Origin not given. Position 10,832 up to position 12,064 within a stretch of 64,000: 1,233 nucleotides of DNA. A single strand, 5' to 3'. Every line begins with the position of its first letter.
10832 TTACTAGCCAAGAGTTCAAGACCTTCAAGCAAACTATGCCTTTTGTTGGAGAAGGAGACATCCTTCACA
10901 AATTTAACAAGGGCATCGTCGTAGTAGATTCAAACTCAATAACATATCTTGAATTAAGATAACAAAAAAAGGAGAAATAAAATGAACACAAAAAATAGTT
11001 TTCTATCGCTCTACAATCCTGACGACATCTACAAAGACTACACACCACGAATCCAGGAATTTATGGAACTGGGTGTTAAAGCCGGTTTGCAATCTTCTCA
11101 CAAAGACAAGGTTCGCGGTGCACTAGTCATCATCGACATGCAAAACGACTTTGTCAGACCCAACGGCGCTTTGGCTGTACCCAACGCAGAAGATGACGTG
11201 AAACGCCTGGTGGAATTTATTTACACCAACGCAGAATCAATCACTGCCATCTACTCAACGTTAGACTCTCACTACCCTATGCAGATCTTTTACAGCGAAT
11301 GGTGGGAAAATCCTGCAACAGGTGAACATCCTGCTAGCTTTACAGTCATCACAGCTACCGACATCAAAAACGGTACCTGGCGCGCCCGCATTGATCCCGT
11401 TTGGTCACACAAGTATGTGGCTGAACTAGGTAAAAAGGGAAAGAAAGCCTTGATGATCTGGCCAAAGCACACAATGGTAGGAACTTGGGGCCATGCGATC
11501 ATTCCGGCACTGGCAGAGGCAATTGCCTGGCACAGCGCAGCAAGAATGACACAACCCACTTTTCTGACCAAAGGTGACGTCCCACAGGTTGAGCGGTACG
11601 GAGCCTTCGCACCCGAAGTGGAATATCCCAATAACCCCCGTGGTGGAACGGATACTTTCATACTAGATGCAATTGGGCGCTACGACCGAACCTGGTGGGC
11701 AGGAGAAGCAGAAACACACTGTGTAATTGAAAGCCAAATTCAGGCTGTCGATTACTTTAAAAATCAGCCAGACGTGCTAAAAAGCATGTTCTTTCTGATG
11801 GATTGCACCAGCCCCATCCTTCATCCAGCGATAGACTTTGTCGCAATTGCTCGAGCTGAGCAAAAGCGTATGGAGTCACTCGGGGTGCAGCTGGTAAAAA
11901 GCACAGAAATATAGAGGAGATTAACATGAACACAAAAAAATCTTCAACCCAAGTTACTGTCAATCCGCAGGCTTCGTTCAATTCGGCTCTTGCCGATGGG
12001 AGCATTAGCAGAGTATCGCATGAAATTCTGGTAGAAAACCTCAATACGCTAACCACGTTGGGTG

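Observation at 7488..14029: NAD-salvage operon (pncA, pncB) under an NrtR-like regulator with an interleaved PP2C / Ser-Thr kinase / vWA signalling triad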

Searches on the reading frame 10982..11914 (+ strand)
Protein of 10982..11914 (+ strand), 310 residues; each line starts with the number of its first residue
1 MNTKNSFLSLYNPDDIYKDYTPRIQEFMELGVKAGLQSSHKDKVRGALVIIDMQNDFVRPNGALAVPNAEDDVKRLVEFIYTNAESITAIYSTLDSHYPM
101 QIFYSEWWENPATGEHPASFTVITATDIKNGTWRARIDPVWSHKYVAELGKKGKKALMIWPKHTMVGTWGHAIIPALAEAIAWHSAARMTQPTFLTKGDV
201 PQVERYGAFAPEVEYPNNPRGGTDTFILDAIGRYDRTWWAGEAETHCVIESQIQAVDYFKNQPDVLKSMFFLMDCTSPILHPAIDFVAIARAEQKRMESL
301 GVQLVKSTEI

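Call 3: search_protein_families(library=pfam, proteins=[window:10982-11914:+], max_evalue=0.1)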
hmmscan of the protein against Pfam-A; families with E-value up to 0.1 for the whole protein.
window:10982-11914:+ (310 aa): 1 family
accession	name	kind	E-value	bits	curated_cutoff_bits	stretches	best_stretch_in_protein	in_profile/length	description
PF00857.26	Isochorismatase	-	0.0004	21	27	1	47-104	2-53/175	Isochorismatase domain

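Call 4: search_protein_families(library=ncbifam, proteins=[window:10982-11914:+], max_evalue=0.1)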
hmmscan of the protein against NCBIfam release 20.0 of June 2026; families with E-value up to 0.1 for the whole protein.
window:10982-11914:+ (310 aa): 2 families
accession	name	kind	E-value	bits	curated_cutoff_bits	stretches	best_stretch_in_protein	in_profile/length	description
NF008623.0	PRK11609.1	equivalog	6.3e-07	29.4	174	1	45-97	3-54/213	bifunctional nicotinamidase/pyrazinamidase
TIGR01592.1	holin_SPP1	equivalog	0.046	13.9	47.3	0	42-91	5-57/78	phage holin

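Call 5: search_protein_families(library=padloc, proteins=[window:10982-11914:+], max_evalue=0.1)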
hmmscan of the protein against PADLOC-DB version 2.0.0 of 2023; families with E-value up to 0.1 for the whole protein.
window:10982-11914:+ (310 aa): 0 families

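Call 19: search_solved_structures(query=window:10982-11914:+, max_evalue=10, show_alignments=3)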
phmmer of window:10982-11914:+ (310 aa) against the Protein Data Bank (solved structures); distinct sequences matched with E-value up to 10: 8.
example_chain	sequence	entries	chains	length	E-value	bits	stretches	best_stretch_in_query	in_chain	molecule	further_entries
2h0r_A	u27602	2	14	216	5.8e-06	29.1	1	47-98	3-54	Nicotinamidase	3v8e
1ilw_A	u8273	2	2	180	0.0012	21.5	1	47-106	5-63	180 aa long hypothetical Pyrazinamidase/nicotinamidase | 180aa long hypothetical Pyrazinamidase/Nicotinamidase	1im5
3eef_A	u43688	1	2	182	0.018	17.6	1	45-115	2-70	N-carbamoylsarcosine amidase related protein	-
3hb7_A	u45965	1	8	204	0.061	15.9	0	45-76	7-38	Isochorismatase hydrolase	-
29iv_A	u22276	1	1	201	0.17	14.4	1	46-81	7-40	nicotinamidase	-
3irv_A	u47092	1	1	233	0.34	13.4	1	44-81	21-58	CYSTEINE HYDROLASE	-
2wt9_A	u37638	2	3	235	0.42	13.1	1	39-73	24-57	NICOTINAMIDASE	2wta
3hu5_A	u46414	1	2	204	1.8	11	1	47-72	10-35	Isochorismatase family protein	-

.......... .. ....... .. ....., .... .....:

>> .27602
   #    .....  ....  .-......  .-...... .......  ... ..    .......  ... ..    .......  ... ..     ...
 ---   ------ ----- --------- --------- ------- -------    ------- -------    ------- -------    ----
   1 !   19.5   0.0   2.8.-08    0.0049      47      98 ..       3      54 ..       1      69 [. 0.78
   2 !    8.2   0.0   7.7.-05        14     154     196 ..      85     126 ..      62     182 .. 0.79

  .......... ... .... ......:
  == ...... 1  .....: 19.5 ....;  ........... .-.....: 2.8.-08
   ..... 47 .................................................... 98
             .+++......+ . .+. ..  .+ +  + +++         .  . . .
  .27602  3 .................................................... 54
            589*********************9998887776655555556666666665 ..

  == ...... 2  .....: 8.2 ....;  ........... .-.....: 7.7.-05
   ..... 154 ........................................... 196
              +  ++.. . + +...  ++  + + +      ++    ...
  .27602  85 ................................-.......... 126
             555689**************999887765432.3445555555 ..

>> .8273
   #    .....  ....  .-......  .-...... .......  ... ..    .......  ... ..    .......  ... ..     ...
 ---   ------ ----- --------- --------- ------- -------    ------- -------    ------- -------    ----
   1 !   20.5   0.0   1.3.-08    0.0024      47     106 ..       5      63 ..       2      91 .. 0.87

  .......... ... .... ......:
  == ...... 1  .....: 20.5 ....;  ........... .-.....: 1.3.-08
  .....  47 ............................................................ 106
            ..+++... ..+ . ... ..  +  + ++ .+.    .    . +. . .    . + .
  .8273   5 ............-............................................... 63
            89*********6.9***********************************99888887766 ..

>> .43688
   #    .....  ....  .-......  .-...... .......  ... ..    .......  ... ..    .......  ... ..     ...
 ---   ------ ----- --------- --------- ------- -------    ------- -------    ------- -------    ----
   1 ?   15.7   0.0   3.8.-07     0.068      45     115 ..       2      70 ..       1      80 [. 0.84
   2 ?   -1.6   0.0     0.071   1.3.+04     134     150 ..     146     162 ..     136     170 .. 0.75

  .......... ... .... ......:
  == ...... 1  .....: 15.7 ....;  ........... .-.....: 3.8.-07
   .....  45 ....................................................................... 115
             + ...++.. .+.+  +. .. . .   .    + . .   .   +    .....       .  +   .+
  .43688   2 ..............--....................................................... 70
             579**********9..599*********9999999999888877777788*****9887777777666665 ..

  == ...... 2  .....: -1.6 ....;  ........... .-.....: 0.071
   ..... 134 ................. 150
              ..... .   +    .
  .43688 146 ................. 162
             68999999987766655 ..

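Call 35: find_homologous_proteins(query=window:10982-11914:+)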
Query window:10982-11914:+ (310 aa): 129 proteins with E <= 0.001 among 1872 candidates; the best 120 are listed.
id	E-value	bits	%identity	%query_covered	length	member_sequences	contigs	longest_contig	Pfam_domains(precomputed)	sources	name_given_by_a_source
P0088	3.3e-212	721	100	100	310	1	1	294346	-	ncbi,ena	-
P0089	2.1e-170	584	79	99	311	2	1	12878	-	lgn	-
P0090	1.0e-168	579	78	100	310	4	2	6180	-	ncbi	-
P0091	1.5e-168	578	80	100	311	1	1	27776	-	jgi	jgi:nicotinamidase/pyrazinamidase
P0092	8.8e-168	575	78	100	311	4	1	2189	-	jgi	jgi:nicotinamidase-related amidase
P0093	4.6e-165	567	75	99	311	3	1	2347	-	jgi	jgi:nicotinamidase-related amidase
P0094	1.9e-164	565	77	98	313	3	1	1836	-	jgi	jgi:nicotinamidase/pyrazinamidase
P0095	1.3e-163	562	75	98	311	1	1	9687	-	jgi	jgi:nicotinamidase-related amidase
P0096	2.8e-163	561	75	99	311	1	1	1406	-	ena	-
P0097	1.8e-162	558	77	97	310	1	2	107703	-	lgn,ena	-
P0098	1.5e-159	548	75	97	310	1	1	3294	-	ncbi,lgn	-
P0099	4.2e-156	537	75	97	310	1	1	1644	-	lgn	-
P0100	1.2e-150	519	74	100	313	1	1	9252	-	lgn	-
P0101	1.7e-149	515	70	99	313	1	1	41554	-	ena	-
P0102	5.6e-143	494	68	98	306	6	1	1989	-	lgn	-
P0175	7.5e-90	320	47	97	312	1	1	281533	-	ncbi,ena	-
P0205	4.5e-80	287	44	98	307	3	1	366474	-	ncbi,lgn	-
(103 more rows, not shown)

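Call 37: find_encoding_contigs(protein=P0175, flank=7000, max_places=1)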
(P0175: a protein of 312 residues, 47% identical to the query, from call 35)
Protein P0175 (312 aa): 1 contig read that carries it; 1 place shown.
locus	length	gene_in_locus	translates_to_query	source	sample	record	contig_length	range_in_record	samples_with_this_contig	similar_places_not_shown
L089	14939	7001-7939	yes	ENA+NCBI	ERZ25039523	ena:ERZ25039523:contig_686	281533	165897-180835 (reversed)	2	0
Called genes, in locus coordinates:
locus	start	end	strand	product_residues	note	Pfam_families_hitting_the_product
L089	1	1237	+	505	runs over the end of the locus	-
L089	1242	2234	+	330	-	PF20208:ARPP-1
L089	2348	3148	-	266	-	PF00753:Lactamase_B, PF12706:Lactamase_B_2 (weak), PF17778:WHD_BLACT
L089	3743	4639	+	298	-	PF08501:Shikimate_dh_N, PF01488:Shikimate_DH, PF18317:SDH_C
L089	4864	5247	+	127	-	PF21631:A9CJY8-like_N, PF13840:ACT_7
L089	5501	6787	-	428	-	-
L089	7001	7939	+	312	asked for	-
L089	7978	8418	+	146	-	-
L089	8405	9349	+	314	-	PF01557:FAA_hydrolase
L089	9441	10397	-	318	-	PF00903:Glyoxalase, PF13669:Glyoxalase_4 (weak), PF18029:Glyoxalase_6 (faint), PF22677:Ble-like_N (faint), PF00903:Glyoxalase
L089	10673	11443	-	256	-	-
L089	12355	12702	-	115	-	PF03776:MinE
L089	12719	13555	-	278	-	PF00142:Fer4_NifH (faint), PF01656:CbiA, PF02374:ArsA_ATPase (weak), PF06564:CBP_BcsQ, PF07015:VirC1 (faint), PF09140:MipZ, PF10609:ParA, PF13614:AAA_31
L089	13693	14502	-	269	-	PF05209:MinC_N, PF22642:MinC_N_1, PF03775:MinC_C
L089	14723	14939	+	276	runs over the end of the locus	PF01263:Aldose_epim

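Call 38: find_encoding_contigs(protein=P0205, flank=7000, max_places=1)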
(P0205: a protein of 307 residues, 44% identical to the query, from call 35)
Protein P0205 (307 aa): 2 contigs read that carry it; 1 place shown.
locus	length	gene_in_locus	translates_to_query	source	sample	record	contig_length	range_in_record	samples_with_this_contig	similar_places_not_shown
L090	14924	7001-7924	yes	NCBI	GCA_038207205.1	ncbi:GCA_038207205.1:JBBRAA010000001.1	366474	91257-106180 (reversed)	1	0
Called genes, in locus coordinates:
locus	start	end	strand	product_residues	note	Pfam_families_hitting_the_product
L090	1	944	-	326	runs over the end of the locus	PF01370:Epimerase, PF04321:RmlD_sub_bind, PF05368:NmrA (weak), PF16363:GDP_Man_Dehyd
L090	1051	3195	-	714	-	PF14344:DUF4397, PF08239:SH3_3 (weak)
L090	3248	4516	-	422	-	PF05221:AdoHcyase, PF02826:2-Hacid_dh_C (weak), PF00670:AdoHcyase_NAD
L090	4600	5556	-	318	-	PF00294:PfkB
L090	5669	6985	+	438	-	PF00437:T2SSE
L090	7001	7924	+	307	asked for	-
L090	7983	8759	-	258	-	PF13462:Thioredoxin_4, PF01323:DSBA (faint)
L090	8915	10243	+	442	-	PF02885:Glycos_trans_3N, PF00591:Glycos_transf_3, PF07831:PYNP_C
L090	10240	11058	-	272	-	PF13458:Peripla_BP_6 (faint)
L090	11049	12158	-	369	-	PF02618:YceG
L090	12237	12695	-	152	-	PF03652:RuvX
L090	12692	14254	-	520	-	-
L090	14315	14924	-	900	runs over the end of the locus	PF01411:tRNA-synt_2c, PF07973:tRNA_SAD, PF02272:DHHA1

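Call 46: predict_structure(alignment_id=A2)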
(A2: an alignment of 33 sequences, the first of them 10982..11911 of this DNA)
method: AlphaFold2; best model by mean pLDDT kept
length: 310 residues; sequences in the alignment: 33
mean_pLDDT: 94.1   pTM: 0.91
mean pLDDT of the five models: 94.1, 93.0, 92.6, 90.5, 89.5
residues with pLDDT >= 90: 277; 70-90: 26; 50-70: 1; < 50: 6
segments of 3 or more residues with pLDDT < 50: 1-6
pLDDT, mean of each block of 10 residues (from residue 1): 54 95 97 96 98 97 96 98 97 95 97 96 96 96 96 90 96 98 98 94 92 90 93 98 95 97 98 94 88 97 95
secondary structure, 60 per line:
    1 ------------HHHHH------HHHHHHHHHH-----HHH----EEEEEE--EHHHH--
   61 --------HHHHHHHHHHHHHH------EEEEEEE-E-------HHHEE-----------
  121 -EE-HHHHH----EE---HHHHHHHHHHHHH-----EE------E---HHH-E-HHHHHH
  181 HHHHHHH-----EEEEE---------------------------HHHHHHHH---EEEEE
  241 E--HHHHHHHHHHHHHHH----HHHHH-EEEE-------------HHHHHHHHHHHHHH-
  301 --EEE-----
elements in order: H13-17 H24-33 E46-51 H55-58 H69-82 E89-95 H125-129 H139-151 H175-187 E193-197 H225-232 E236-241 H244-258 H263-267 E269-272 H286-299 E303-305

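Call 65: find_related_loci(query=A2, collection=metagenome_contigs, flank=7000)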
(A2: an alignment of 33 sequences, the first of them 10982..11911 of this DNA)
Query A2 (310 aa) in metagenome_contigs; peptide patterns used: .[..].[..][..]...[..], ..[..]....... (x = any residue, [..] = any of these).
600 stretches matched a pattern (row limit reached: there are more); 565 encode a relative of the query (tblastn E <= 1e-3); the best 80 are kept; 80 distinct loci.
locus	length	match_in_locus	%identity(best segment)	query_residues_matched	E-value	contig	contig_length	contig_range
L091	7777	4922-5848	52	1-309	1e-111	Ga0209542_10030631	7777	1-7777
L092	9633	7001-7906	50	9-309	2e-102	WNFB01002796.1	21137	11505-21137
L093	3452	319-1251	49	1-310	9e-104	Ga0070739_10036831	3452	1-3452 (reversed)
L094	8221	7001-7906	50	9-309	3e-102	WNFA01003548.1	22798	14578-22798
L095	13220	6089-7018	49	1-309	4e-102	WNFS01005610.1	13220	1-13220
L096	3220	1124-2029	50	9-309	2e-103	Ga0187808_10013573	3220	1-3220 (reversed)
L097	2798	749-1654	49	9-309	2e-104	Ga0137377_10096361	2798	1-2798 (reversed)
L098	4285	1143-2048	50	9-309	3e-101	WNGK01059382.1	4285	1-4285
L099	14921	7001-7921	50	3-310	6e-100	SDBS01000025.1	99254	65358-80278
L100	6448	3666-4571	49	9-309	4e-100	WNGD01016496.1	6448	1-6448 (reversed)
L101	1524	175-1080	51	9-309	6e-107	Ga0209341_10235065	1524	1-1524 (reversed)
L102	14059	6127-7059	48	1-309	1e-99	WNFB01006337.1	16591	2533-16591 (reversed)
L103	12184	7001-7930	48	1-309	4e-99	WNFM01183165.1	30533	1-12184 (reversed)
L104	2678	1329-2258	48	1-309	3e-102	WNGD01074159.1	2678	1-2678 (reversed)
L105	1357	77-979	51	9-309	3e-106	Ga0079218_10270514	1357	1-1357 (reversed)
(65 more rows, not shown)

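Call 66: find_related_loci(query=A2, collection=viral_contigs, flank=7000)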
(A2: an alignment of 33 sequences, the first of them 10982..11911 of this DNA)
Query A2 (310 aa) in viral_contigs; peptide patterns used: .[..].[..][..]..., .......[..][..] (x = any residue, [..] = any of these).
115 stretches matched a pattern; 91 encode a relative of the query (tblastn E <= 1e-3); the best 80 are kept; 80 distinct loci.
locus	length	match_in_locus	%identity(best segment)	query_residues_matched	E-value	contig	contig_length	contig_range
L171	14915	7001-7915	46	9-310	2e-86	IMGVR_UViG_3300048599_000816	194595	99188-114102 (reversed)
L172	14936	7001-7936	42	9-310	4e-76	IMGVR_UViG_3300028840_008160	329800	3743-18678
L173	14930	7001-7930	43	1-309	1e-75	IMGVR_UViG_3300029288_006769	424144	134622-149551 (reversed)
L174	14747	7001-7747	40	25-279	2e-57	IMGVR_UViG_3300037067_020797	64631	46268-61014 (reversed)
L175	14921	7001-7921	37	17-309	2e-56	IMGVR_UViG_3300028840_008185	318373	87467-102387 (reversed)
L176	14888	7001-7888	34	7-310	3e-55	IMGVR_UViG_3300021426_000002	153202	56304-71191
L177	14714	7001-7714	39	36-279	1e-54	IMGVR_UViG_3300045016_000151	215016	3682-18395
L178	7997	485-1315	37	24-309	9e-53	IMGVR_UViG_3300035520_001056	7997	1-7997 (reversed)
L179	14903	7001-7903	36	1-309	7e-53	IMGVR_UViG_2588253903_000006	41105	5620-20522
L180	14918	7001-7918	37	20-309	7e-52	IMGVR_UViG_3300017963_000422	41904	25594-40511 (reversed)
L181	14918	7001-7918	37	20-309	7e-52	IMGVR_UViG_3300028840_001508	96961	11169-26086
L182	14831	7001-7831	36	24-309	4e-51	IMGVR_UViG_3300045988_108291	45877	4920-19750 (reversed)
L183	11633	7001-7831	36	24-309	2e-51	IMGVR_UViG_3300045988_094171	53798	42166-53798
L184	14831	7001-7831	36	24-309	1e-50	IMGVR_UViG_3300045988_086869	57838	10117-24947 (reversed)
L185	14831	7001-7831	36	24-309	1e-50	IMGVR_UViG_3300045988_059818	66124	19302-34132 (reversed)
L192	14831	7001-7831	36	24-309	1e-50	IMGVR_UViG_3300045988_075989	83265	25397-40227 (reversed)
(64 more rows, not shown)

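Call 72: search_dna_similar(query=L182:9260-10990:+, collection=phages, mode=protein, max_rows=25)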
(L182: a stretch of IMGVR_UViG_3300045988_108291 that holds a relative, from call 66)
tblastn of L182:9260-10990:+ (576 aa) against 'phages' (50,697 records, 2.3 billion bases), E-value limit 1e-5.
Records with a match: 4; places in all: 4; records where one place covers at least 80% of the query: 0.
Best place of each record, by identity: 95-99% 1; <60% 3.
By first word of the organism name: uncultured 3; Bacteriophage 1.
By host as written in the record: - 4.
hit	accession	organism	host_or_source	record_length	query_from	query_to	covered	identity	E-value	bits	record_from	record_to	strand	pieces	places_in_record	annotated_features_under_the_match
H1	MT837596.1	Bacteriophage sp.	human fecal samples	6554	1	153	27%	97.4%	7e-88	303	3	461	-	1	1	record has no annotation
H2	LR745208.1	uncultured phage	metagenomic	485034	19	256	41%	29.6%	5e-18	94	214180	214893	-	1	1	record has no annotation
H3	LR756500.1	uncultured phage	metagenomic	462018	19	258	42%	26.6%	1e-13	80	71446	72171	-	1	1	record has no annotation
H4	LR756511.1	uncultured phage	metagenomic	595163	1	222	39%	25.2%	5e-13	79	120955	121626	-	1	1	record has no annotation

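Call 74: search_protein_families(library=pfam, proteins=[L192:614-1591:+, L192:5421-6872:+, L192:6935-7843:+, L192:7856-8530:+, L192:8564-9250:+, L192:9260-10990:+, L192:10987-11301:+, L192:11308-12051:+, L192:13120-14736:+, L192:433-927:-], max_evalue=0.01)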
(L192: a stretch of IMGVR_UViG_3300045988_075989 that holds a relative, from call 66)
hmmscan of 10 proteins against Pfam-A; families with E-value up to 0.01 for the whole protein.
L192:614-1591:+ (325 aa): 2 families
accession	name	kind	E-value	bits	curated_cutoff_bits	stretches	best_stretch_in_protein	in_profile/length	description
PF01145.31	Band_7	-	3.6e-14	53.6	23.6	1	61-239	2-174/176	SPFH domain / Band 7 family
PF20599.3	DUF6796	-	0.0096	16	26.9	0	1-92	59-146/225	Family of unknown function (DUF6796)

L192:5421-6872:+ (483 aa): 3 families
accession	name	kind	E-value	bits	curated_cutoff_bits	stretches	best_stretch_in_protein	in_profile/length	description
PF11443.14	DUF2828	-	6e-42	144.4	29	2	183-281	288-398/405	Domain of unknown function (DUF2828)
PF25043.1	DUF7788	-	2.6e-40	138.5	27.1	1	287-463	1-189/221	Domain of unknown function (DUF7788)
PF13519.12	VWA_2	-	6.2e-06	27.2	27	1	289-391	2-106/107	von Willebrand factor type A domain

L192:6935-7843:+ (302 aa): 1 family
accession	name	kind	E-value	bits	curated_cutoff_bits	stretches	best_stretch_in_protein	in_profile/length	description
PF00857.26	Isochorismatase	-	0.006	17.1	27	0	178-273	64-152/175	Isochorismatase domain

L192:7856-8530:+ (224 aa): 0 families

L192:8564-9250:+ (228 aa): 1 family
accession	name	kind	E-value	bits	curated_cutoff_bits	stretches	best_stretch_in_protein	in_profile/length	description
PF13672.11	PP2C_2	-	2.5e-10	40.7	24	1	16-208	1-199/209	Protein phosphatase 2C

L192:9260-10990:+ (576 aa): 3 families
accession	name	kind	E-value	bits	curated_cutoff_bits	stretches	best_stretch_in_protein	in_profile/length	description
PF00069.31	Pkinase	-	1.9e-07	31.2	31.7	1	97-254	87-247/263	Protein kinase domain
PF19974.5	TCAD9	-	0.00029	20.6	40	1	93-151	264-321/429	Ternary complex associated domain 9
PF06293.20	Kdo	-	0.0013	18.6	21.3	1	111-152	122-167/207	Lipopolysaccharide kinase (Kdo/WaaP) family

L192:10987-11301:+ (104 aa): 0 families

L192:11308-12051:+ (247 aa): 0 families

L192:13120-14736:+ (538 aa): 1 family
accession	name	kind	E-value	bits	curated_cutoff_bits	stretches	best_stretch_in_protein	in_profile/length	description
PF05133.19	SPP1_portal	-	8.2e-52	177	25.5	1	46-486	8-401/416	Phage portal protein, SPP1 Gp6-like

L192:433-927:- (164 aa): 0 families

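Call 75: search_protein_families(library=phrogs, proteins=[L192:614-1591:+, L192:5421-6872:+, L192:6935-7843:+, L192:7856-8530:+, L192:8564-9250:+, L192:9260-10990:+, L192:10987-11301:+, L192:11308-12051:+, L192:13120-14736:+, window:10982-11914:+], max_evalue=0.001)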
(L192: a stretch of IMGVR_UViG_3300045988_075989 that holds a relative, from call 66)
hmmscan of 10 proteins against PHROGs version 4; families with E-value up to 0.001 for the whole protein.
L192:614-1591:+ (325 aa): 3 families
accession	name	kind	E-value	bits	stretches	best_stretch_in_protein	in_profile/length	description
phrog_200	-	other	2e-44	153.2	1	3-324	47-371/379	lipoprotein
phrog_11227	-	other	3.7e-05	24.7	1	232-293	46-107/138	protease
phrog_38808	-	unknown function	0.00012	23.3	1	254-303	7-58/68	-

L192:5421-6872:+ (483 aa): 2 families
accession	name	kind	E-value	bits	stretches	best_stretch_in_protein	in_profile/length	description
phrog_850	-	DNA, RNA and nucleotide metabolism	5.6e-133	445.3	1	2-478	3-475/476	RNA-binding protein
phrog_12912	-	unknown function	3.5e-08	34.6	1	44-227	17-182/211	-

L192:6935-7843:+ (302 aa): 0 families

L192:7856-8530:+ (224 aa): 1 family
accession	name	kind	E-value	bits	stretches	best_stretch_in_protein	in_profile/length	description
phrog_7371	-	unknown function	1.9e-09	38.4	1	30-184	7-154/204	-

L192:8564-9250:+ (228 aa): 0 families

L192:9260-10990:+ (576 aa): 2 families
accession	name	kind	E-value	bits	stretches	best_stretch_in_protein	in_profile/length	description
phrog_37888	-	unknown function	1.8e-06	27.7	1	17-192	17-211/646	-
phrog_2361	-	other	0.00022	21.3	0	71-150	79-153/415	serine-threonine kinase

L192:10987-11301:+ (104 aa): 0 families

L192:11308-12051:+ (247 aa): 0 families

L192:13120-14736:+ (538 aa): 2 families
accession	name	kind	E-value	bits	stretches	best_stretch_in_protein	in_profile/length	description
phrog_64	-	head and packaging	5.9e-59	200.9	1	23-528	62-530/547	portal protein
phrog_9064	-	head and packaging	3.2e-05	24.6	1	268-418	1-145/228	portal protein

window:10982-11914:+ (310 aa): 1 family
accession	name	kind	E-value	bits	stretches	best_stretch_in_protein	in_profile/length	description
phrog_19305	-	unknown function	2.8e-08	34.9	1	47-99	5-58/199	-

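Call 79: search_dna_similar(query=L192:6935-7843:+, collection=phages, mode=protein, max_rows=40)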
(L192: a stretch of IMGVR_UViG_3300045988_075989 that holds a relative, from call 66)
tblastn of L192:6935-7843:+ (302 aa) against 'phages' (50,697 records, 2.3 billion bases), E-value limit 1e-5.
Records with a match: 4; places in all: 4; records where one place covers at least 80% of the query: 4.
Best place of each record, by identity: >=99% 1; <60% 3.
By first word of the organism name: uncultured 3; Bacteriophage 1.
By host as written in the record: - 4.
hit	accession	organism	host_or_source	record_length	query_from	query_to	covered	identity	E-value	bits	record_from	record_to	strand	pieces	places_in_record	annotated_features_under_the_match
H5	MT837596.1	Bacteriophage sp.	human fecal samples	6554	1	302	100%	99.3%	0e+0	629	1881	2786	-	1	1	record has no annotation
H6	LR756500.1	uncultured phage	metagenomic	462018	35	299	88%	33.7%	2e-41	158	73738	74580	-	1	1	record has no annotation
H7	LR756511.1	uncultured phage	metagenomic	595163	43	288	81%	31.5%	2e-33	135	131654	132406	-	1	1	record has no annotation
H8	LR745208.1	uncultured phage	metagenomic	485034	42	286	81%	30.4%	1e-32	132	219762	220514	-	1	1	record has no annotation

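Call 80: get_annotated_region(hit=H6, flank=8000)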
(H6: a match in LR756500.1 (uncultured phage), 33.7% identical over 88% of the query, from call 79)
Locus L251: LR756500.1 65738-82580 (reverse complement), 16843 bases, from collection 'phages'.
description: uncultured phage genome assembly, chromosome: 1.
organism: uncultured phage (NCBI taxid 278008)
taxonomy: Viruses; environmental samples
host: -; source: metagenomic; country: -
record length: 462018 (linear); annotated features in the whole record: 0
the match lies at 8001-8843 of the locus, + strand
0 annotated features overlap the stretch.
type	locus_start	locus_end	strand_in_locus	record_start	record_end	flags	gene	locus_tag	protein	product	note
